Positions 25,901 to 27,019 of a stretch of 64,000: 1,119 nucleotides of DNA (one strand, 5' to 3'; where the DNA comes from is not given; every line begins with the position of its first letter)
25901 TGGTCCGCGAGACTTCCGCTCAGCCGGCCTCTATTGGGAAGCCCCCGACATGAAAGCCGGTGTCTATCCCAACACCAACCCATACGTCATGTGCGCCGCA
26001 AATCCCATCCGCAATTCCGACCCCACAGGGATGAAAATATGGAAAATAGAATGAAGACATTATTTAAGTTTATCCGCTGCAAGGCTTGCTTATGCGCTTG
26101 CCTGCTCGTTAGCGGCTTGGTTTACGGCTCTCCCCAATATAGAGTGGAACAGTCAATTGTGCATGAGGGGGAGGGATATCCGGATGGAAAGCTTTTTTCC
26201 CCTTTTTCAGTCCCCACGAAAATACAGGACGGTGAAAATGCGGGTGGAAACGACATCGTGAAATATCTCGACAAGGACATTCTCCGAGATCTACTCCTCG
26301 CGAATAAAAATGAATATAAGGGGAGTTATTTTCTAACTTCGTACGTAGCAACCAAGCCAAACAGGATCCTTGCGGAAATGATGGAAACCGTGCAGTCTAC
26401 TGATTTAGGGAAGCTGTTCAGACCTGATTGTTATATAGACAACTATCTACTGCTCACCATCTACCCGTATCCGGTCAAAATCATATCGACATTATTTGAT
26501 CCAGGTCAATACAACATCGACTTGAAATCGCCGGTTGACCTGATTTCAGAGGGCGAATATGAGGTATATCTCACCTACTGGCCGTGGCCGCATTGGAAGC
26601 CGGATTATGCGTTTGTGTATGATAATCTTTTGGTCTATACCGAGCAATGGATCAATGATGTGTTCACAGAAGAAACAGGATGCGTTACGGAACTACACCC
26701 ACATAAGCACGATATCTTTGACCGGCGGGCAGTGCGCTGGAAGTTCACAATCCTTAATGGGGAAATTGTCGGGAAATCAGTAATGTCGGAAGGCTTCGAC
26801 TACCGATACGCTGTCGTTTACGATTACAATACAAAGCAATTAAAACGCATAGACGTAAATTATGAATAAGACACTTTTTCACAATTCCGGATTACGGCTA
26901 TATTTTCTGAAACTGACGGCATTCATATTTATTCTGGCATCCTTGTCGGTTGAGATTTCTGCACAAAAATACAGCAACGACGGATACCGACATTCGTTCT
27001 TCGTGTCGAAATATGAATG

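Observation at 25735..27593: Disarmed module: toxin deleted seven codons after the cleavage motif and coupled directly to immunity genes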

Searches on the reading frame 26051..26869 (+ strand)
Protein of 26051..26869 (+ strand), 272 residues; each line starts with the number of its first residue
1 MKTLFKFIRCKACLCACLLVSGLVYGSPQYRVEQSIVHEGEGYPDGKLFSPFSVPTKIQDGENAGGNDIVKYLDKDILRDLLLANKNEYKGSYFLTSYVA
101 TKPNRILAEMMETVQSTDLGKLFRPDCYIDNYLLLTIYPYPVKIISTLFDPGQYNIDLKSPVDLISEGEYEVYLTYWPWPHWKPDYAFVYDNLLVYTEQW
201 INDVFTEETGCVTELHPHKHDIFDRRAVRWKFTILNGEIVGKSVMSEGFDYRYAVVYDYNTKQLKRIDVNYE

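Call 9: search_protein_families(library=pfam, proteins=[window:26051-26869:+], max_evalue=1)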
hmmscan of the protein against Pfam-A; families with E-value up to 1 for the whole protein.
window:26051-26869:+ (272 aa): 0 families

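Call 15: find_homologous_proteins(query=window:26051-26869:+)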
Query window:26051-26869:+ (272 aa): 1 proteins with E <= 0.001 among 209 candidates.
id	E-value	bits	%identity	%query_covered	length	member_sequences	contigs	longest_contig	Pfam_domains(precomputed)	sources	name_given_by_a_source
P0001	2.3e-187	639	100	100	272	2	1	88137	-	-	-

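Call 16: find_related_loci(query=window:26051-26869:+, collection=genome_contigs, flank=8000)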
Query window:26051-26869:+ (272 aa) in genome_contigs; peptide patterns used: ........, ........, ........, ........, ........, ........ (x = any residue, [..] = any of these).
111 stretches matched a pattern, but none encodes a relative of the query by tblastn (E <= 1e-3).

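Call 18: find_encoding_contigs(protein=window:26051-26869:+, flank=10000)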
Protein window:26051-26869:+ (272 aa): no gene with exactly this product is on record in the collection.

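Call 53: search_protein_representatives(alignment_id=A3)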
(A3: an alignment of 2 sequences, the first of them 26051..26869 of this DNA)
Query: 2 sequences, 288 profile positions. Proteins with E-value up to 0.001 (for the whole library): 14; up to 1e-10: 8; up to 1e-30: 2. The best 14 are listed.
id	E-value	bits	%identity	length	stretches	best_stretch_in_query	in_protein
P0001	4.3e-154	528.3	-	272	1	1-288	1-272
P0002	3.8e-122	423.5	-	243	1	1-288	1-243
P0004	1.1e-19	87.2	-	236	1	84-286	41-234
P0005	6.0e-17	78.2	-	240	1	98-287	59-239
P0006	1.8e-16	76.7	-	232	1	88-283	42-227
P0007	3.2e-15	72.6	-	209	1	72-260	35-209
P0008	3.3e-15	72.5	-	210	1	83-283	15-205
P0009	7.2e-12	61.6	-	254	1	79-283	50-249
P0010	1.9e-06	43.7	-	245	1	103-282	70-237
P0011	8.2e-06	41.7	-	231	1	101-281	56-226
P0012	1.3e-05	41.0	-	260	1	86-273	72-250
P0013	4.3e-05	39.3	-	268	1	98-269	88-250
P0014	8.0e-05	38.4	-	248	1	87-279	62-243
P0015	3.7e-04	36.2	-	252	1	166-266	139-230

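Call 55: find_encoding_contigs(protein=P0004, flank=8000)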
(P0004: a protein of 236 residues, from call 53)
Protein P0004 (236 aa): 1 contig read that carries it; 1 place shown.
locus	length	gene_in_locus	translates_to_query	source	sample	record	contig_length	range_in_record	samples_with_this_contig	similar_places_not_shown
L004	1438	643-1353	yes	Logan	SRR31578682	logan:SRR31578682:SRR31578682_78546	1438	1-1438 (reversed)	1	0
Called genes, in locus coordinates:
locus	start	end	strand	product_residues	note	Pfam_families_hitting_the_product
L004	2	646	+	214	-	?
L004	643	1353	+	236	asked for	-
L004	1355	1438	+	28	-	?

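Call 56: find_encoding_contigs(protein=P0005, flank=8000)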
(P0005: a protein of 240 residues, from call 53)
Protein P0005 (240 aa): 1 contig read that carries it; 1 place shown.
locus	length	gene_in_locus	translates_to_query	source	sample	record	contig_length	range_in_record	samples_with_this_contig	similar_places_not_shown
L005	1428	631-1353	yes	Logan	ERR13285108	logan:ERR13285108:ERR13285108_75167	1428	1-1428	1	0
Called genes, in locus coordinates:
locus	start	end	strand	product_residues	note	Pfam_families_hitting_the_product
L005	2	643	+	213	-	?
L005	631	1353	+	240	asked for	-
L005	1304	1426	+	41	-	?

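Call 57: find_encoding_contigs(protein=P0006, flank=8000)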
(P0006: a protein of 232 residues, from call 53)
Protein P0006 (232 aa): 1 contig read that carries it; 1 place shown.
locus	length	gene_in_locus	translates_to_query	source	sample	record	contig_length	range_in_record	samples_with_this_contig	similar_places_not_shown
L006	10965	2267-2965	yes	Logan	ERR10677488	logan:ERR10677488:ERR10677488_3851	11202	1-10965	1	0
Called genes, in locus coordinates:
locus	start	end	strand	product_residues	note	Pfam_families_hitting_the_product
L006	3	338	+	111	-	?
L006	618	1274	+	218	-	-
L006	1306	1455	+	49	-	-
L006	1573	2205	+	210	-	-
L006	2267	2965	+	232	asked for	-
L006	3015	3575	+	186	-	PF00027:cNMP_binding (weak)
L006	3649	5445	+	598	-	PF01841:Transglut_core (weak)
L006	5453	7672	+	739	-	-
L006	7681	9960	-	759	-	-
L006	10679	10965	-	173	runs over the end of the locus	?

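Call 58: find_encoding_contigs(protein=P0007, flank=8000)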
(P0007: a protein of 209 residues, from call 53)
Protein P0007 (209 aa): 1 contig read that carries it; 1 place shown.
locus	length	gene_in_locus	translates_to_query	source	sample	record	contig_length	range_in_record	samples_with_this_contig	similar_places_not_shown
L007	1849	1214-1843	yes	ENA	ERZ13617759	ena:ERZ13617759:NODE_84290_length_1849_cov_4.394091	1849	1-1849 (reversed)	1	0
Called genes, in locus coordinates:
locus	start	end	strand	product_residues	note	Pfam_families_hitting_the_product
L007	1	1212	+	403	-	?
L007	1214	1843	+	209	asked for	-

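Call 59: find_encoding_contigs(protein=P0008, flank=8000)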
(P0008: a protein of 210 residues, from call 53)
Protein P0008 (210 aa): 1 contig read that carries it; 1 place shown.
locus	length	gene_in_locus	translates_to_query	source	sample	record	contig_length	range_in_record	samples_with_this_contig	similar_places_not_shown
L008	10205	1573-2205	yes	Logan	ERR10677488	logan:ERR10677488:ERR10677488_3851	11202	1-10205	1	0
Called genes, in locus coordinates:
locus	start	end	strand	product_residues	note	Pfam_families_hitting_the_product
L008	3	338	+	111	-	?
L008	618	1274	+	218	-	-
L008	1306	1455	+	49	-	-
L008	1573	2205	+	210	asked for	-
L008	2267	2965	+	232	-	-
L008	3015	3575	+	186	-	PF00027:cNMP_binding (weak)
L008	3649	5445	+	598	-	PF01841:Transglut_core (weak)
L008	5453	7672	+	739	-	-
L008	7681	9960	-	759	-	-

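Call 64: search_protein_families(library=pfam, proteins=[L004:2-646:+, L005:2-643:+, L007:1-1212:+, L006:3-338:+, L006:618-1274:+, L006:1267-1455:+], max_evalue=0.1)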
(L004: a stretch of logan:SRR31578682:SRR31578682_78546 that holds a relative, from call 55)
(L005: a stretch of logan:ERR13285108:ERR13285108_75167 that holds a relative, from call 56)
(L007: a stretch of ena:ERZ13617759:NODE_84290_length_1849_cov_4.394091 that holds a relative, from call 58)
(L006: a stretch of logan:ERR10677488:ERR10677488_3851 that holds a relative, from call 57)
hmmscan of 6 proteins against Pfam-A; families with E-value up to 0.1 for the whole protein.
L004:2-646:+ (214 aa): 1 family
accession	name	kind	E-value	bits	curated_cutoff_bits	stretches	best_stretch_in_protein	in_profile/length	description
PF15659.11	Toxin-JAB1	-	1.8e-05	25.6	21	1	80-154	3-74/87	JAB-like toxin 1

L005:2-643:+ (213 aa): 1 family
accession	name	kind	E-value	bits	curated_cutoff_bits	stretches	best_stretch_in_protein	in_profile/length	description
PF15659.11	Toxin-JAB1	-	2.6e-05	25.1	21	1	80-161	2-76/87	JAB-like toxin 1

L007:1-1212:+ (403 aa): 1 family
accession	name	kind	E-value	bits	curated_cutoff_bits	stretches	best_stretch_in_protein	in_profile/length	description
PF15659.11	Toxin-JAB1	-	7.2e-08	33.3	21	1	268-347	1-77/87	JAB-like toxin 1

L006:3-338:+ (111 aa): 0 families

L006:618-1274:+ (218 aa): 0 families

L006:1267-1455:+ (62 aa): 0 families

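Call 65: find_encoding_contigs(protein=P0009, flank=8000)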
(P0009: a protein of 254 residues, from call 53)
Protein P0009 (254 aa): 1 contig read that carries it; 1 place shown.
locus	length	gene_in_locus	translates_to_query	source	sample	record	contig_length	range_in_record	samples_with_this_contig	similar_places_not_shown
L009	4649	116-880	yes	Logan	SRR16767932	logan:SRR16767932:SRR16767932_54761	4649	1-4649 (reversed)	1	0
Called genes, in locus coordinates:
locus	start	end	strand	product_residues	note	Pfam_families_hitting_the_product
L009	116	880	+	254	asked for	-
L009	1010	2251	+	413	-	PF00270:DEAD, PF04851:ResIII (weak), PF00271:Helicase_C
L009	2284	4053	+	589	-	PF03739:LptF_LptG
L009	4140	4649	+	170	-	?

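Call 66: find_encoding_contigs(protein=P0010, flank=8000)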
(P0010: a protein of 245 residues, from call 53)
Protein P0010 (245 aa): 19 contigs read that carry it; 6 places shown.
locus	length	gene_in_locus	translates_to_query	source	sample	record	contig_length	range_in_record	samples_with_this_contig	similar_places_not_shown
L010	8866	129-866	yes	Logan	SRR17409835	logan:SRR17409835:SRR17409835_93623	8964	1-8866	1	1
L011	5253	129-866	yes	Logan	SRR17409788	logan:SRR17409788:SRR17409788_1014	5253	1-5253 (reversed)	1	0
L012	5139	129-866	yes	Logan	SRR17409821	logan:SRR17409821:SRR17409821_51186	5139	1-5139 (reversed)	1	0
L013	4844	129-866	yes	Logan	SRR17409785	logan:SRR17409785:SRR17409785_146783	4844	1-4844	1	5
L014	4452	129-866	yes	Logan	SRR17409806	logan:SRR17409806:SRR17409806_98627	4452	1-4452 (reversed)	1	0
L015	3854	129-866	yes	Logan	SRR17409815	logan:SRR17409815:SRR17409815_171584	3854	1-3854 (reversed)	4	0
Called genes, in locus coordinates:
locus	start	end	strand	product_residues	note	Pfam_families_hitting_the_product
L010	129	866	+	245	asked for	-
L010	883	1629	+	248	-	-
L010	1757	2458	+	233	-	-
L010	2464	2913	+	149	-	-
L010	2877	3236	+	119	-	-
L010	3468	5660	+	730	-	PF03030:H_PPase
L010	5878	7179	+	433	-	PF01144:CoA_trans (faint), PF02550:AcetylCoA_hydro, PF13336:AcetylCoA_hyd_C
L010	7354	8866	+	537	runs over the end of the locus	?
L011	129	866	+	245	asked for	-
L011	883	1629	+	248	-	-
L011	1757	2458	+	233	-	-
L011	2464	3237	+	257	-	-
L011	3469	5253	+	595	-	?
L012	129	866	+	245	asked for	-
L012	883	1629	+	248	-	-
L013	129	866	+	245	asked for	-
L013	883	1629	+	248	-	-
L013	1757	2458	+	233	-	-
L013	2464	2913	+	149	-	-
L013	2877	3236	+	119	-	-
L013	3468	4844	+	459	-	?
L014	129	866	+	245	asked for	-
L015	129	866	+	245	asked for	-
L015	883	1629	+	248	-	-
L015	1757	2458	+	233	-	-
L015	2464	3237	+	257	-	-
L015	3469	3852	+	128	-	?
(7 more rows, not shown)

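Call 67: find_encoding_contigs(protein=P0012, flank=8000)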
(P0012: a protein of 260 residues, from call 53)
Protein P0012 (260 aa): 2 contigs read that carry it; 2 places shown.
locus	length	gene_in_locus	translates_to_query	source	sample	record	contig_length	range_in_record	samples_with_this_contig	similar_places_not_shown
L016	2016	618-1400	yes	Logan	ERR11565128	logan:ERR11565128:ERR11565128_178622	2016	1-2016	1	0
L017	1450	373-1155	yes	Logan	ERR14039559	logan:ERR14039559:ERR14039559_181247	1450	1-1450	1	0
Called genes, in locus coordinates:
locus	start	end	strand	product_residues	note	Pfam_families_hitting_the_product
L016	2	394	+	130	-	?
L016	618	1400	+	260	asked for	-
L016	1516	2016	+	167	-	?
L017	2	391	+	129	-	?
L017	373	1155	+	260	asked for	-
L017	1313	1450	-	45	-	?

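Call 80: find_encoding_contigs(protein=P0011, flank=8000)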
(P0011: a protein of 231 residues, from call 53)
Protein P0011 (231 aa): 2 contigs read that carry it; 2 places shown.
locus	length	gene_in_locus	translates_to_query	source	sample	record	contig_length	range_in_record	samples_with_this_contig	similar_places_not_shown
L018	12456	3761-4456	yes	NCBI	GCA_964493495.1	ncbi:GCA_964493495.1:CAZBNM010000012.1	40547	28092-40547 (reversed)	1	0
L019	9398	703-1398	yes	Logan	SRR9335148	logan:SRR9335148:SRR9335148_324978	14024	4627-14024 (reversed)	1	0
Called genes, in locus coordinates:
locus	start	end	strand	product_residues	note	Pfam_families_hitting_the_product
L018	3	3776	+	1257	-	?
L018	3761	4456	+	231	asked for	-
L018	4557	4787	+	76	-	-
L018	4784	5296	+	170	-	-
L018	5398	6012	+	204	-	-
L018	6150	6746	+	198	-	-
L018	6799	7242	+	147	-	-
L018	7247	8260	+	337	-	-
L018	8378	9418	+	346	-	PF01368:DHH, PF02272:DHHA1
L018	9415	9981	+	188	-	PF16109:DUF4827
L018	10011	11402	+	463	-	PF02878:PGM_PMM_I, PF02879:PGM_PMM_II, PF02880:PGM_PMM_III, PF00408:PGM_PMM_IV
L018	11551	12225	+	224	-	-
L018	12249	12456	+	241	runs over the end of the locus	PF00702:Hydrolase, PF13419:HAD_2, PF13242:Hydrolase_like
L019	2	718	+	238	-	?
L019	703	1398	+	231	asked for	-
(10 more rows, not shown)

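Call 81: search_protein_families(library=pfam, proteins=[L018:3-3776:+, L018:4557-4787:+, L018:4784-5296:+, L018:5398-6012:+, L018:6150-6746:+, L018:6799-7242:+, L018:7247-8260:+], max_evalue=0.01)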
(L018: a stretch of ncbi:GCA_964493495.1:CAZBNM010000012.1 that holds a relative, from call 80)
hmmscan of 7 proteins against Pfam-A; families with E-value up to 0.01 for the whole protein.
L018:3-3776:+ (1257 aa): 3 families
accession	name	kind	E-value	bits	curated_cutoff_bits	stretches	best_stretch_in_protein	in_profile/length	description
PF05593.20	RHS_repeat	-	2.3e-17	63.4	22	1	175-196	10-31/38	RHS Repeat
PF20041.5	DUF6443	-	1.3e-06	29.1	27.8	1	237-311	29-131/137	Domain of unknown function (DUF6443)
PF15659.11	Toxin-JAB1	-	0.00015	22.6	21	1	1130-1208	1-75/87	JAB-like toxin 1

L018:4557-4787:+ (76 aa): 0 families

L018:4784-5296:+ (170 aa): 0 families

L018:5398-6012:+ (204 aa): 0 families

L018:6150-6746:+ (198 aa): 0 families

L018:6799-7242:+ (147 aa): 0 families

L018:7247-8260:+ (337 aa): 0 families

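Call 86: predict_structure(alignment_id=A5)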
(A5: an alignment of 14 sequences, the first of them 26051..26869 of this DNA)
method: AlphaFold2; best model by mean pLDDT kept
length: 272 residues; sequences in the alignment: 14
mean_pLDDT: 73.8   pTM: 0.67
mean pLDDT of the five models: 73.8, 73.5, 72.6, 72.4, 71.7
residues with pLDDT >= 90: 84; 70-90: 86; 50-70: 54; < 50: 48
segments of 3 or more residues with pLDDT < 50: 29-71
pLDDT, mean of each block of 10 residues (from residue 1): 69 82 62 39 40 41 39 64 69 79 96 95 83 89 60 62 88 83 84 90 91 61 72 96 86 88 88 59
secondary structure, 60 per line:
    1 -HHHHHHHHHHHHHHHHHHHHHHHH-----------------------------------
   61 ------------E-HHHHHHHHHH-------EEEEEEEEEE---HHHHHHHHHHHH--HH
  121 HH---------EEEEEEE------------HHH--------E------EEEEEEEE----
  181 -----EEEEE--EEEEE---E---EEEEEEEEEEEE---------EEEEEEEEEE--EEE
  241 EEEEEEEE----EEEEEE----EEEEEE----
elements in order: H2-25 H75-84 E92-101 H105-116 H119-122 E132-138 E169-176 E186-190 E193-197 E205-216 E226-235 E238-248 E253-258 E263-268

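Call 90: fold_search(model_id=the predicted structure, library=pdb)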
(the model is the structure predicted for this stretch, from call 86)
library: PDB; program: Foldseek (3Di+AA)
matches with E <= 10: 473; with E <= 0.001: 0
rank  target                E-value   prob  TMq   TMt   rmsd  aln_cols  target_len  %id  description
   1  6u42_5F               1.6e-01  0.18  0.14  0.10  14.4       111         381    9  Natively decorated ciliary doublet microtubule (released 2019-11-13)
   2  1ofg_A                2.1e-01  0.06  0.12  0.09  20.6       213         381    8  GLUCOSE-FRUCTOSE OXIDOREDUCTASE (released 1997-04-21)
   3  8glv_Gs               2.3e-01  0.15  0.15  0.13  13.9       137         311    8  96-nm repeat unit of doublet microtubules from Chlamydomonas reinhardtii flagella (released 2023-05-31)
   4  2v74_B                2.8e-01  0.02  0.11  0.10  21.2       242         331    9  Crystal structure of coactivator-associated arginine methyltransferase 1 (CARM1), in complex with S-adenosyl-homocyste (released 2007-10-02)
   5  8rnu_A                3.3e-01  0.82  0.16  0.35   4.6        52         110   12  CryoEM structure of recombinant human Bri2 BRICHOS oligomers (released 2024-06-19)
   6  6u42_5G               3.3e-01  0.14  0.14  0.24  14.5       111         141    8  Natively decorated ciliary doublet microtubule (released 2019-11-13)
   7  4jo8_A                3.5e-01  0.82  0.13  0.15   5.1        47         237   15  Crystal structure of the activating Ly49H receptor in complex with m157 (G1F strain) (released 2013-05-22)
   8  4psn_C                5.6e-01  0.09  0.13  0.16  21.2       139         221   10  Crystal structure of apeThermo-DBP-RP2 (released 2014-04-30)
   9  3ww9                  5.6e-01  0.04  0.11  0.12  14.1       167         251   10  Crystal structure of the computationally designed Pizza6 protein (released 2014-10-08)
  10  9etm_A                5.6e-01  0.03  0.12  0.11  19.0       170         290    8  cryoEM structure of the Drosophila melanogaster TOM core complex (released 2024-12-04)
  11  1epf_B                5.9e-01  0.03  0.08  0.10  12.9       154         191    9  CRYSTAL STRUCTURE OF THE TWO N-TERMINAL IMMUNOGLOBULIN DOMAINS OF THE NEURAL CELL ADHESION MOLECULE (NCAM) (released 2000-10-09)
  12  7ndc_A                6.6e-01  0.01  0.08  0.03  15.0       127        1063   13  EM structure of SARS-CoV-2 Spike glycoprotein (all RBD down) in complex with COVOX-159 (released 2021-03-03)
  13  7vc4_B                7.0e-01  0.04  0.13  0.12  17.4       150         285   10  Tom complex with Tom22 and Tom20 subunits (released 2022-09-07)
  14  8dfm_B                7.0e-01  0.02  0.10  0.07  20.7       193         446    9  Ectodomain of full-length wild-type KIT-SCF dimers (released 2023-03-29)
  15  8k2n_D                7.0e-01  0.01  0.08  0.05  18.2       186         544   10  Crystal structure of Group 4 Monosaccharide-releasing beta-N-acetylgalactosaminidase NgaLy from Lacticaseibacillus yic (released 2024-04-24)
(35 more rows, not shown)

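Call 96: search_protein_families(library=pfam, alignment_id=A5, max_evalue=10)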
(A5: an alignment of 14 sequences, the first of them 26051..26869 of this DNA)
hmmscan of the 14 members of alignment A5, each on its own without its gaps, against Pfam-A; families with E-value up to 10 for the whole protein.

A. member 1, window:26051-26869:+ (272 aa): 0 families

B. families by the number of members that match (of 14 scanned): 7 families
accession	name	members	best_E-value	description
PF22352.2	K319L-like_PKD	1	0.0016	K319L-like, PKD domain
PF15335.11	CAAP1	1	0.013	Caspase activity and apoptosis inhibitor 1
PF10628.14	CotE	1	0.025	Outer spore coat protein E (CotE)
PF06817.19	RVT_thumb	1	0.12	Reverse transcriptase thumb domain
PF04322.17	DUF473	1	0.12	Protein of unknown function (DUF473)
PF12298.14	Bot1p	1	0.22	Eukaryotic mitochondrial regulator protein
PF08904.16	EipB_like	1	0.23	EipB-like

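Call 97: search_protein_families(library=pfam, proteins=[L018:6150-6746:+, L018:6799-7242:+, L018:5398-6012:+, L011:883-1629:+, L011:1757-2458:+, L011:2464-3237:+], max_evalue=10)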
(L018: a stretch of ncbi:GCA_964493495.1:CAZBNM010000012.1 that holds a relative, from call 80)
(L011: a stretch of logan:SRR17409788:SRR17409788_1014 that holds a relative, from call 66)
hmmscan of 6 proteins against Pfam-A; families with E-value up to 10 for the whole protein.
L018:6150-6746:+ (198 aa): 1 family
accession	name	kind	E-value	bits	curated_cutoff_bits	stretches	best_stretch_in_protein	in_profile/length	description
PF08795.16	DUF1796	-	0.085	13.1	23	1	107-159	78-128/166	Putative papain-like cysteine peptidase (DUF1796)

L018:6799-7242:+ (147 aa): 1 family
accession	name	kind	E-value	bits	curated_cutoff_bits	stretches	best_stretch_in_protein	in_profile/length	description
PF01887.21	SAM_HAT_N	-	0.13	12.5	26.3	1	45-98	75-126/145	SAM hydroxide adenosyltransferase N-terminal domain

L018:5398-6012:+ (204 aa): 1 family
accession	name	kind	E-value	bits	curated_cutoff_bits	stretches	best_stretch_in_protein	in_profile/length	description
PF03327.19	Herpes_VP19C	-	0.083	12.8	25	1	30-102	170-242/263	Herpesvirus capsid shell protein VP19C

L011:883-1629:+ (248 aa): 1 family
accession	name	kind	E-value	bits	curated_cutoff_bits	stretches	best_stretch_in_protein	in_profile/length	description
PF22352.2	K319L-like_PKD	-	0.0016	18.8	27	1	117-170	14-64/84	K319L-like, PKD domain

L011:1757-2458:+ (233 aa): 1 family
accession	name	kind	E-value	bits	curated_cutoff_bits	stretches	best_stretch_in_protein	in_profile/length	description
PF18098.6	RPN5_C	-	0.27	11.8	22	0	74-85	11-22/33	26S proteasome regulatory subunit RPN5 C-terminal domain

L011:2464-3237:+ (257 aa): 0 families

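Call 101: search_protein_families(library=ncbifam, proteins=[window:26051-26869:+, P0004, P0010], max_evalue=1)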
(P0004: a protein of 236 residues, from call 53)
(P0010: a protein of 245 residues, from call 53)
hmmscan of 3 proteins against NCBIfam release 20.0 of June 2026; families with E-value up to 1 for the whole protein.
window:26051-26869:+ (272 aa): 0 families

P0004 (236 aa): 0 families

P0010 (245 aa): 0 families

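Call 102: search_protein_families(library=ncbifam, proteins=[L007:1-1212:+, L018:2703-3776:+, L006:1267-1455:+, L006:3-338:+], max_evalue=1)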
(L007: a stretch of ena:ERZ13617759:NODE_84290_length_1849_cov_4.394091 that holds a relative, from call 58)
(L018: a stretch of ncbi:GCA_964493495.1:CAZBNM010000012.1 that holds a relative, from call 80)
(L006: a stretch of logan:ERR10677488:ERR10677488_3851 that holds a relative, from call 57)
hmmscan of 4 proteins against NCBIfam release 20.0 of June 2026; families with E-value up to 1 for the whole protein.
L007:1-1212:+ (403 aa): 1 family
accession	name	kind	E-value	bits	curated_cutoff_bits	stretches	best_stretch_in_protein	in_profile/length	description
TIGR03696.1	Rhs_assc_core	domain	4.6e-11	43.1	32.5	1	131-215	1-76/76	RHS repeat-associated core domain-containing protein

L018:2703-3776:+ (357 aa): 1 family
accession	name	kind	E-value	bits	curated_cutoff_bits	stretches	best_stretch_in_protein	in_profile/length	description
TIGR03696.1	Rhs_assc_core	domain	7.8e-11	42.3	32.5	1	85-160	1-76/76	RHS repeat-associated core domain-containing protein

L006:1267-1455:+ (62 aa): 0 families

L006:3-338:+ (111 aa): 0 families
